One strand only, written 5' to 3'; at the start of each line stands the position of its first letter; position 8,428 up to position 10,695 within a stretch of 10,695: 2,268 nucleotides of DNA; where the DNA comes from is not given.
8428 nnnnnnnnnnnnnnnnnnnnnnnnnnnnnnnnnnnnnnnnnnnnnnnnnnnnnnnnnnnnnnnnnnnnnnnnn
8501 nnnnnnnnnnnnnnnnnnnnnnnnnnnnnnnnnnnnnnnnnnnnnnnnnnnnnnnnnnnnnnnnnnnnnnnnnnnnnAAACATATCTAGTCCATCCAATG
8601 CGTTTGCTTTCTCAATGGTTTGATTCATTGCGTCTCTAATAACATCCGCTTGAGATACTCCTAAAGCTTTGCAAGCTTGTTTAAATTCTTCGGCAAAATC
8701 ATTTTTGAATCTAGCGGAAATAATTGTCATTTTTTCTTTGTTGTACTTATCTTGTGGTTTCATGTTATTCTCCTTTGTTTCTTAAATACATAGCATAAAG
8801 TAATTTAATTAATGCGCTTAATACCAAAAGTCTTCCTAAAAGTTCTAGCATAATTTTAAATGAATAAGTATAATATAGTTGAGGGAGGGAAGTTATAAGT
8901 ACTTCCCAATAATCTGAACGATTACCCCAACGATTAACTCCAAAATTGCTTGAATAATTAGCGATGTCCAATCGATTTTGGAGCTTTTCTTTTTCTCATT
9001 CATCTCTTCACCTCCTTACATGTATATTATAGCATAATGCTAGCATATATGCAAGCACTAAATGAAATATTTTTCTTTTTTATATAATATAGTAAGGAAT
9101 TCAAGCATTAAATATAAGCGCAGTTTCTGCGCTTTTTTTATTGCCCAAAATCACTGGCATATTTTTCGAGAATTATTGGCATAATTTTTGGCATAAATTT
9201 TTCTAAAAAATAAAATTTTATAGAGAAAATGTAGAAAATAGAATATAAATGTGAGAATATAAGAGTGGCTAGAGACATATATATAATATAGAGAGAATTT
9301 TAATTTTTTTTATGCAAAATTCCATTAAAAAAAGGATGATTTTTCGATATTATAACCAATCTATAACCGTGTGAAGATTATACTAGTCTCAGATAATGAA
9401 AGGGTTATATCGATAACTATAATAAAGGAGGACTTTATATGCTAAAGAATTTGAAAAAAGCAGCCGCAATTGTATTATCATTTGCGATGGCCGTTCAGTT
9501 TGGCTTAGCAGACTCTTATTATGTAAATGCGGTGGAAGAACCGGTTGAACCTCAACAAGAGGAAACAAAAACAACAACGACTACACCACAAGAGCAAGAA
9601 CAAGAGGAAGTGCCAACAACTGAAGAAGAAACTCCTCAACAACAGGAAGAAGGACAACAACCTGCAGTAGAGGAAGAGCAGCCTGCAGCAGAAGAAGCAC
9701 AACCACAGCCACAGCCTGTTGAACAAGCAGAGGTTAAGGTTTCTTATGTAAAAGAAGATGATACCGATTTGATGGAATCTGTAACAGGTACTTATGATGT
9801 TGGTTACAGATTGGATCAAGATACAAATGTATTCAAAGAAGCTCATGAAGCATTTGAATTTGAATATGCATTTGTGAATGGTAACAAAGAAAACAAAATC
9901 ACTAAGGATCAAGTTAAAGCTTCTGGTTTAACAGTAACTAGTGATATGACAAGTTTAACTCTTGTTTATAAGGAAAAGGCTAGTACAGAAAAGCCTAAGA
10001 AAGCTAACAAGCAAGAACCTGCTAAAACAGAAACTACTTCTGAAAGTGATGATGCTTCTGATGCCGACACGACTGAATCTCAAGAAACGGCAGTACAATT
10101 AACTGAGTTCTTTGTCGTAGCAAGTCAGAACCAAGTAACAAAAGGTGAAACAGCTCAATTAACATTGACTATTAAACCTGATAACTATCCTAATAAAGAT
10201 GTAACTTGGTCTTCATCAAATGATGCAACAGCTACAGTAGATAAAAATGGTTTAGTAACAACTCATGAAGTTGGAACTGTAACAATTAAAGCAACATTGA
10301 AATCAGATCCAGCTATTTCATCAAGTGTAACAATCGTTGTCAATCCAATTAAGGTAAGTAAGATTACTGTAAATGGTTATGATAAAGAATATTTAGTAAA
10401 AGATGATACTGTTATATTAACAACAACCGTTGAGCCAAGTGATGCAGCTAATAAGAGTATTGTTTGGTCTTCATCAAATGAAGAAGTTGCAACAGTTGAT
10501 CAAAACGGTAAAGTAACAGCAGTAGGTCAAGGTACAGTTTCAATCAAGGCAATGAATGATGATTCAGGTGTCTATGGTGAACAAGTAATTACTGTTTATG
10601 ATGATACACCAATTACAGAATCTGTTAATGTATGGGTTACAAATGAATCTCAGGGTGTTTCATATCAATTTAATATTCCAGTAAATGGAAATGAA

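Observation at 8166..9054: Self-contained reverse-strand cassette at the prophage end: membrane peptide plus RHH fused to a very acidic orphan domain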

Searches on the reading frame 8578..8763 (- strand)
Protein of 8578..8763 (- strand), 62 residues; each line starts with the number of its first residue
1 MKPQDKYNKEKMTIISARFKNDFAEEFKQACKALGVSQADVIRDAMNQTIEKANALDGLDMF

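Call 68: find_homologous_proteins(query=A7, max_evalue=0.001)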
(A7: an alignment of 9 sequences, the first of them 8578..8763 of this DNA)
Query A7 (9 sequences) (62 aa, profile of the alignment): 638 proteins with E <= 0.001 among 2254 candidates; the best 120 are listed.
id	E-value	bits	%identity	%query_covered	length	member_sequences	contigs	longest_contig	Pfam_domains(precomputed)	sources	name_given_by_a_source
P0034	3.3e-30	121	54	81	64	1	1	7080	PF10723.16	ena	-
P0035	3.7e-30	121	52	81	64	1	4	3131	-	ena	-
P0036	4.1e-30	121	54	81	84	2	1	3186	PF10723.16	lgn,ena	-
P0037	5.0e-30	121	54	81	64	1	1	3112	PF10723.16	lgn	-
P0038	8.2e-30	120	54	81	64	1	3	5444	PF10723.16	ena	-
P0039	8.4e-30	120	54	81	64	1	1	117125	PF10723.16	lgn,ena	-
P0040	1.0e-29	120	53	82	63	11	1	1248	PF10723.16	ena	-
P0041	1.3e-29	119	48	90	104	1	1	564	PF10723.16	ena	-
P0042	1.9e-29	119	52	81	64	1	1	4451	-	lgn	-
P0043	2.4e-29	119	52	81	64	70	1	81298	PF10723.16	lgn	-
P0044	4.8e-29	118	53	89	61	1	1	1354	PF10723.16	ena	-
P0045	5.7e-29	117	51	76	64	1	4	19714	-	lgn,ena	-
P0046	6.6e-29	117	48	81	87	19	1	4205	-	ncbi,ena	-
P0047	8.0e-29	117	55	82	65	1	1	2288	PF10723.16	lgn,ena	-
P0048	8.6e-29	117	55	82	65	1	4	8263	PF10723.16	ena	-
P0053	1.5e-28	116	55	82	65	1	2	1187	PF10723.16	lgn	-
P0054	1.9e-28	116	52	81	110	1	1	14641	PF10723.16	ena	-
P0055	2.0e-28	116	55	82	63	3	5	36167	PF10723.16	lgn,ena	-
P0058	4.7e-28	114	50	81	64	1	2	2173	PF10723.16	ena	-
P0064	1.6e-27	113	56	73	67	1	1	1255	PF10723.16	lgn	-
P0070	5.6e-27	111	49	79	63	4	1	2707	PF10723.16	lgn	-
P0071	7.3e-27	111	56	81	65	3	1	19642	PF10723.16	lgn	-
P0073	8.1e-27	111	53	79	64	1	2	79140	PF10723.16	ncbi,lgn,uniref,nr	ncbi:hypothetical protein [Coprobacillus sp. AF33-1AC]|uniref:hypothetical protein n=1 Tax=Coprobaci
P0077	1.1e-26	110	54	81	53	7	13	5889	PF10723.16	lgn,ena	-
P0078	1.3e-26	110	49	85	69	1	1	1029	PF10723.16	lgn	-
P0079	1.6e-26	110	49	76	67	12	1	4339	PF10723.16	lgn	-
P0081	2.8e-26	109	58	81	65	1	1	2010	PF10723.16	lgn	-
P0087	4.6e-26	108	53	76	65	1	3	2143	PF10723.16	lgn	-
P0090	6.3e-26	108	53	76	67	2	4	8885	PF10723.16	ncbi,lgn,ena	-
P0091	9.2e-26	107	51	76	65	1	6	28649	PF10723.16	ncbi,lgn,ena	-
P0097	1.3e-25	107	60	76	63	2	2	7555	PF10723.16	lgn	-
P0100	1.5e-25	106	51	79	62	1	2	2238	PF10723.16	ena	-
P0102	1.7e-25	106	53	76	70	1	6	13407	PF10723.16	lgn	-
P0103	1.7e-25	106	53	76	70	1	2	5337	PF10723.16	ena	-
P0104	1.7e-25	106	58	84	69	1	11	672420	-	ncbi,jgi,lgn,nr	ncbi:MAG: hypothetical protein LKF53_02640 [Solobacterium sp.]|jgi:metal-responsive CopG/Arc/MetJ fa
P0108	1.8e-25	106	53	76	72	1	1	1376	PF10723.16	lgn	-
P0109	1.8e-25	106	53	76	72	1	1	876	PF10723.16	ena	-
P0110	1.9e-25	106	47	85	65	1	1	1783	PF10723.16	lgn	-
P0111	1.9e-25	106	53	76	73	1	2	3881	PF10723.16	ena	-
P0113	2.0e-25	106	57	76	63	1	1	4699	PF10723.16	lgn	-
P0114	2.1e-25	106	53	82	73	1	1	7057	PF10723.16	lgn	-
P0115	2.2e-25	106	53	65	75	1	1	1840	PF10723.16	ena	-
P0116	2.2e-25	106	57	76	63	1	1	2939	PF10723.16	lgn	-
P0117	2.5e-25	106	51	76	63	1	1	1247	PF10723.16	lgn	-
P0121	2.9e-25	106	57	76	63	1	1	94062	PF10723.16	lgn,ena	-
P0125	3.3e-25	105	55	85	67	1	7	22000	PF10723.16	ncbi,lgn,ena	-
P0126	3.4e-25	105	48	81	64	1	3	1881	PF10723.16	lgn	-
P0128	3.5e-25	105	50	81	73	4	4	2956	PF10723.16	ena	-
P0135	4.9e-25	105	65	82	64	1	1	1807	PF10723.16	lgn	-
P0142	6.4e-25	104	60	77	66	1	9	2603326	PF10723.16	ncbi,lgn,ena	-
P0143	6.5e-25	104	50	84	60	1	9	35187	PF10723.16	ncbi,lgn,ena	-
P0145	6.9e-25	104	45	76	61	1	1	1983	PF10723.16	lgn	-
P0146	6.9e-25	104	56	81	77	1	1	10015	PF10723.16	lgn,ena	-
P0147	7.5e-25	104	56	81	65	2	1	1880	PF10723.16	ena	-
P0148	7.7e-25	104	55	76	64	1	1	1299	PF10723.16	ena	-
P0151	8.3e-25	104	45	76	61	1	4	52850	PF10723.16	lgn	-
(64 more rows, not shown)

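Call 69: find_encoding_contigs(protein=P0104, flank=5000, max_places=4)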
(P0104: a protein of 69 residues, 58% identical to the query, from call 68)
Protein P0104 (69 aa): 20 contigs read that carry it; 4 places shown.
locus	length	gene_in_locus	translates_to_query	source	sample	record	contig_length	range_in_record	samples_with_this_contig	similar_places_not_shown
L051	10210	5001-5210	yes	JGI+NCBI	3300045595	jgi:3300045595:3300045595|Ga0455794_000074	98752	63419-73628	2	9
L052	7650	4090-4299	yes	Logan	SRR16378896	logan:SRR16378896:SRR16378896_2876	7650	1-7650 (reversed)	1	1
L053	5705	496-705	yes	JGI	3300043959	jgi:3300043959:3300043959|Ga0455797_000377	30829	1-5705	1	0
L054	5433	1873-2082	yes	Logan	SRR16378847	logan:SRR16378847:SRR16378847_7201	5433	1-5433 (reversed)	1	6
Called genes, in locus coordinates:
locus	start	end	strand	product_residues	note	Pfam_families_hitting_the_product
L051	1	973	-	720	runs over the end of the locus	PF17764:PriA_3primeBD, PF00270:DEAD, PF04851:ResIII, PF13604:AAA_30 (weak), PF18319:Zn_ribbon_PriA, PF00271:Helicase_C (weak), PF18074:PriA_C (weak)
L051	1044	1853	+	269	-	PF00696:AA_kinase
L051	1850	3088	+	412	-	PF00171:Aldedh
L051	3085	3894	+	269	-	PF02826:2-Hacid_dh_C (weak), PF03446:NAD_binding_2, PF03807:F420_oxidored, PF14748:P5CR_dimer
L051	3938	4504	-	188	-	-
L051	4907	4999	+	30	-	-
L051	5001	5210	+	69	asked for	-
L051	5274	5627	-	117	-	PF04531:Phage_holin_1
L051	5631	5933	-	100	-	-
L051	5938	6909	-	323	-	PF01183:Glyco_hydro_25, PF08230:CW_7 (faint), PF01476:LysM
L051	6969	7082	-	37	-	-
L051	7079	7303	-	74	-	-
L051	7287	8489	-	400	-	PF00078:RVT_1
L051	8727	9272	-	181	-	-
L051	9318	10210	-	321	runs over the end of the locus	-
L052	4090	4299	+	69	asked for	-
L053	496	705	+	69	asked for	-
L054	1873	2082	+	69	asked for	-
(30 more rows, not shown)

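Call 70: find_encoding_contigs(protein=P0142, flank=5000, max_places=4)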
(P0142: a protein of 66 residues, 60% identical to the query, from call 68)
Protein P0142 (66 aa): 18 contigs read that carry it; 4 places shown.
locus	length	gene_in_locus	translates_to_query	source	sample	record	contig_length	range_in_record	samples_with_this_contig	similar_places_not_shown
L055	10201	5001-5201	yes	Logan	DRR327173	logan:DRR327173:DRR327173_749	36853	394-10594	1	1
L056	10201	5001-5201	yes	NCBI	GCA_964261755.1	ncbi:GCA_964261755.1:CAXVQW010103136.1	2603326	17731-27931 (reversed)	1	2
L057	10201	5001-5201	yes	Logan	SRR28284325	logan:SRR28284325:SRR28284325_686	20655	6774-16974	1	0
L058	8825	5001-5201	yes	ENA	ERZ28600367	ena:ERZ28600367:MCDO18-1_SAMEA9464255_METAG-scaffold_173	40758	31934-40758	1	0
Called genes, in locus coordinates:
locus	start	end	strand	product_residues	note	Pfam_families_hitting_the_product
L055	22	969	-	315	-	PF01381:HTH_3 (faint), PF05621:TniB (faint), PF13401:AAA_22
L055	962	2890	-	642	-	PF09039:HTH_Tnp_Mu_2, PF00665:rve (weak), PF09299:Mu-transpos_C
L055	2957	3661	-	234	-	PF02498:Bro-N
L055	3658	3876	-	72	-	PF01381:HTH_3 (weak)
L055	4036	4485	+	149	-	PF12844:HTH_19, PF01381:HTH_3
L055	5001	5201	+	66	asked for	PF10723:RepB-RCR_reg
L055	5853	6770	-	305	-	PF01544:CorA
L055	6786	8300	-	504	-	PF11074:DUF2779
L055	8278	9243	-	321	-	PF08279:HTH_11, PF13280:WYL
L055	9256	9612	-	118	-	-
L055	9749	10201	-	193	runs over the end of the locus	-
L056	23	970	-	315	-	PF01381:HTH_3 (faint), PF05621:TniB (faint), PF13401:AAA_22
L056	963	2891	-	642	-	PF09039:HTH_Tnp_Mu_2, PF09299:Mu-transpos_C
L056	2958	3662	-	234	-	PF02498:Bro-N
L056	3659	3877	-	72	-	PF01381:HTH_3 (weak)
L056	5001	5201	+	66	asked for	PF10723:RepB-RCR_reg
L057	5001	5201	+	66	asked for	PF10723:RepB-RCR_reg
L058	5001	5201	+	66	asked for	PF10723:RepB-RCR_reg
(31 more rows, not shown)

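Call 84: search_solved_structures(query=A7, max_evalue=1, show_alignments=2)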
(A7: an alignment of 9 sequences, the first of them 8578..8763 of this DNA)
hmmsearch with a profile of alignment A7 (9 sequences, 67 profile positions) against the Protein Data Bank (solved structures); distinct sequences matched with E-value up to 1: 1.
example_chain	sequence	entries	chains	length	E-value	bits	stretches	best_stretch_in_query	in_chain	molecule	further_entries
5t5h_O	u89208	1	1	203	0.61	13.1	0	35-64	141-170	60S ribosomal protein L13a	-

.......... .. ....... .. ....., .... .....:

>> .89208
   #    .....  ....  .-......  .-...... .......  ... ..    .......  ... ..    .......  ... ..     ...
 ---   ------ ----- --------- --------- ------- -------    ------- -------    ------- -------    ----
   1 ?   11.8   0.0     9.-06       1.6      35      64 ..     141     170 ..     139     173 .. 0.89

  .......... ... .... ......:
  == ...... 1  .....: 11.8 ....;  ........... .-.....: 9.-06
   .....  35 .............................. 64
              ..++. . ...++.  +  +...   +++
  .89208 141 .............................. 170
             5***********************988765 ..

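Call 85: search_protein_families(library=pfam, alignment_id=A7, max_evalue=0.01)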
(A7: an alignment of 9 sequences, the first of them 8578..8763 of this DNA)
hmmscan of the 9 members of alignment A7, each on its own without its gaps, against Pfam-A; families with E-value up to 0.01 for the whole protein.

A. member 1, window:8578-8763:- (62 aa): 2 families
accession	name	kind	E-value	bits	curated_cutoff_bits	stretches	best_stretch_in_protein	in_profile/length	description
PF01402.27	RHH_1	-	0.0044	17.4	20.5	1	23-51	10-38/39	Ribbon-helix-helix protein, copG family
PF00157.23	Pou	-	0.0069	16.7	27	1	22-50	8-35/72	Pou domain - N-terminal to homeobox domain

B. families by the number of members that match (of 9 scanned): 4 families
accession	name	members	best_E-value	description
PF12651.13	RHH_3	2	0.0002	Ribbon-helix-helix domain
PF01402.27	RHH_1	2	0.0016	Ribbon-helix-helix protein, copG family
PF04221.18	RelB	1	0.0063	RelB antitoxin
PF00157.23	Pou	1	0.0069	Pou domain - N-terminal to homeobox domain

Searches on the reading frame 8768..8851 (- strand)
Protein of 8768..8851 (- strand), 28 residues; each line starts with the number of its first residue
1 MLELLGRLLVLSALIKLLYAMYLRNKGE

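Call 54: search_protein_families(library=ncbifam, proteins=[window:8768-8851:-], max_evalue=10)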
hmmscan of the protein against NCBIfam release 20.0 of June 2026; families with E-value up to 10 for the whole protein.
seq(28 aa): 0 families

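Call 55: search_protein_families(library=pfam, proteins=[window:8768-8851:-], max_evalue=10)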
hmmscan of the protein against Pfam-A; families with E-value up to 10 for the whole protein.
seq(28 aa): 0 families

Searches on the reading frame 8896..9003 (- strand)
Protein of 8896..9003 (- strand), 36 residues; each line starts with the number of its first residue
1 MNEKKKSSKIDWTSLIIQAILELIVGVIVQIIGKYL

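Call 3: search_protein_families(library=pfam, proteins=[window:8896-9003:-], max_evalue=1)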
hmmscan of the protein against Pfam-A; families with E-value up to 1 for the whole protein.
window:8896-9003:- (36 aa): 2 families
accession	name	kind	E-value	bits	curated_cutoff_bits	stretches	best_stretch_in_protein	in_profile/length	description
PF16083.10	Phage_holin_3_3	-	0.067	13.7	28.4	1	3-35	19-51/78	LydA holin phage, holin superfamily III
PF02404.20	SCF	-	0.11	12.4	21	1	5-30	210-235/275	Stem cell factor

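Call 4: search_protein_families(library=phrogs, proteins=[window:8896-9003:-], max_evalue=1)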
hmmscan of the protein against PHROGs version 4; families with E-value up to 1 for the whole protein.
window:8896-9003:- (36 aa): 3 families
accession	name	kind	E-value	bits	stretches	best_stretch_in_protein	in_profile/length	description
phrog_18753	-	unknown function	0.018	15.9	1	15-35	6-26/53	-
phrog_22266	-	unknown function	0.12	13.3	1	1-24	18-41/52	-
phrog_2990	-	unknown function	0.32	12.2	1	3-33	95-125/133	-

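Call 19: search_protein_families(library=padloc, proteins=[window:8896-9003:-], max_evalue=10)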
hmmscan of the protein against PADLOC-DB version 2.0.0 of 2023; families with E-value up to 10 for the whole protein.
window:8896-9003:- (36 aa): 0 families

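Call 54: search_protein_families(library=ncbifam, proteins=[window:8896-9003:-], max_evalue=10)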
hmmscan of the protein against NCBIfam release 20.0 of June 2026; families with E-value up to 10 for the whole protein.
seq(36 aa): 0 families

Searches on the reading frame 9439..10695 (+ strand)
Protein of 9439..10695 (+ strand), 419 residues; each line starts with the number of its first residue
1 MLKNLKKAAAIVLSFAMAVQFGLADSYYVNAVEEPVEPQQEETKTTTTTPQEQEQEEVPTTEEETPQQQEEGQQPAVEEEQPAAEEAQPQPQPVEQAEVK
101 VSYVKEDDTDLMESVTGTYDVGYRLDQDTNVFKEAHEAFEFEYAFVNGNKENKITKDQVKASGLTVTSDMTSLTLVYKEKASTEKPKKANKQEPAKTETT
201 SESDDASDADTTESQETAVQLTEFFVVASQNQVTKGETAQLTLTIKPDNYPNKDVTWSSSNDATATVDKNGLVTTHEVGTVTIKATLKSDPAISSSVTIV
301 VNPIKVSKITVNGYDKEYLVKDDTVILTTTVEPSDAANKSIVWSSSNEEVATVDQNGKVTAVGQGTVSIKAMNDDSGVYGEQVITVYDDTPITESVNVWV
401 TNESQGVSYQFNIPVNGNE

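Call 89: search_protein_families(library=pfam, proteins=[window:9439-10695:+], max_evalue=0.001)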
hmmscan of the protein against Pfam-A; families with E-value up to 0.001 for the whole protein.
window:9439-10695:+ (419 aa): 6 families
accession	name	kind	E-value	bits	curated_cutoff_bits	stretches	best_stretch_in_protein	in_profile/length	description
PF02368.24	Big_2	-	9.3e-29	99.7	22.8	2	318-375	13-70/79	Bacterial Ig-like domain (group 2)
PF21764.3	Invasin_D4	-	8.2e-09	36.3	27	0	331-368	30-71/88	Invasin, domain 4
PF22359.2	Big-like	-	2.9e-08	34.3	27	0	349-371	11-33/48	Bacterial Ig-like domain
PF13927.12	Ig_3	-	9.9e-05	23.2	30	0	229-290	7-68/78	Immunoglobulin domain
PF07679.22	I-set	-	0.00058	20.3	23.7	0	227-289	6-66/90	Immunoglobulin I-set domain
PF25354.1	Ig_NUP210_16th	-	0.00066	19.5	27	0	256-284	31-60/72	NUP210-like, Ig-like domain 16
